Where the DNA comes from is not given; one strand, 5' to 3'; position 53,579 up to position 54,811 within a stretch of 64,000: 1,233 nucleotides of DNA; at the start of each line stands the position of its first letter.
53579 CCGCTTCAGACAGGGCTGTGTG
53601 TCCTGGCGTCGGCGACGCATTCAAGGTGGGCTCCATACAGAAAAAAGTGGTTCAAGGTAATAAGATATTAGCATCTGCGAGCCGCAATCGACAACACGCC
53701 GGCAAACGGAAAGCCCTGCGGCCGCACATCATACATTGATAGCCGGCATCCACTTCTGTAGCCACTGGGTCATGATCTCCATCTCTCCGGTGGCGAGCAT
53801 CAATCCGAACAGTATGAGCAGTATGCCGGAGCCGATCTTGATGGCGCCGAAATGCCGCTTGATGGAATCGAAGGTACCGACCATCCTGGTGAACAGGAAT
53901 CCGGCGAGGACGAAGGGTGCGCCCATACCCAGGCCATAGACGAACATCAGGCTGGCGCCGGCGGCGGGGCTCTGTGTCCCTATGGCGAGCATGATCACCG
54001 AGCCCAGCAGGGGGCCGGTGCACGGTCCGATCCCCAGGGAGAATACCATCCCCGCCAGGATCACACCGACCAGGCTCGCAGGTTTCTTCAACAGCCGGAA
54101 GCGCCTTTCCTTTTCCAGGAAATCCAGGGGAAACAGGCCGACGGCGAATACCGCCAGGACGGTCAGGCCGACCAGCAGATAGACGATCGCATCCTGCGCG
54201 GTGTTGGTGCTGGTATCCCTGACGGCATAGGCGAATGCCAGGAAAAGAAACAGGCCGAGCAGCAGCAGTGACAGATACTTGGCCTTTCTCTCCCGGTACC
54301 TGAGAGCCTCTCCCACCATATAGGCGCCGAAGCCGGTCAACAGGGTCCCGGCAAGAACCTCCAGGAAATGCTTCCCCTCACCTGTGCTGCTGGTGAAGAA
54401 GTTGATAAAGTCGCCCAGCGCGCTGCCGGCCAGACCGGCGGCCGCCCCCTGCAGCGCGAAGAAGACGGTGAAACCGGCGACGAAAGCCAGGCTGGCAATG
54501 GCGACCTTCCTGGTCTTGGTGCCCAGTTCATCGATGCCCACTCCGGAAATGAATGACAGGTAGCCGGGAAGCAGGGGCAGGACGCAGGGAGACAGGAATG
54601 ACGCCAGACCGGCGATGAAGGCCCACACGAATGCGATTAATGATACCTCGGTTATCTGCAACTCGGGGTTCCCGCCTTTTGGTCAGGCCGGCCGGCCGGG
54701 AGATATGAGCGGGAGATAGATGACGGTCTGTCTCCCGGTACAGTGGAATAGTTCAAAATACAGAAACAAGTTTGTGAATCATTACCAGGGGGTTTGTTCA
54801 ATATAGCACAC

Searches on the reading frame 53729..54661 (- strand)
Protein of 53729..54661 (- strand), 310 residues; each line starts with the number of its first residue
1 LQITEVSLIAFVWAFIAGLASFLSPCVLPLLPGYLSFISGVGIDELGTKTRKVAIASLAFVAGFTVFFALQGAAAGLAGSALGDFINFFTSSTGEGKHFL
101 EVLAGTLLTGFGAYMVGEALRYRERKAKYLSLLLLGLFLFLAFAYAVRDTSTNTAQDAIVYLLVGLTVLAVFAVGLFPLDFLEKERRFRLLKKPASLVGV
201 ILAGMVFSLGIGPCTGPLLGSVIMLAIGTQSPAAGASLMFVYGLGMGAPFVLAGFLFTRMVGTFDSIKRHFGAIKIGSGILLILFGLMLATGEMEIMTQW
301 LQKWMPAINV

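Call 35: search_protein_families(library=pfam, proteins=[window:53729-54661:-], max_evalue=0.0001)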
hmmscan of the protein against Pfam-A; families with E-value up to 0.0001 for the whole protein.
window:53729-54661:- (310 aa): 2 families
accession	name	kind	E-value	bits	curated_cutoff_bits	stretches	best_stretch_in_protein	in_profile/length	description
PF02683.22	DsbD_TM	-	5.6e-19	68.7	27.1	2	156-283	78-215/219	Cytochrome C biogenesis protein transmembrane domain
PF13386.12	DsbD_2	-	5e-08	33.5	24.9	1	130-287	44-198/199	Cytochrome C biogenesis protein transmembrane region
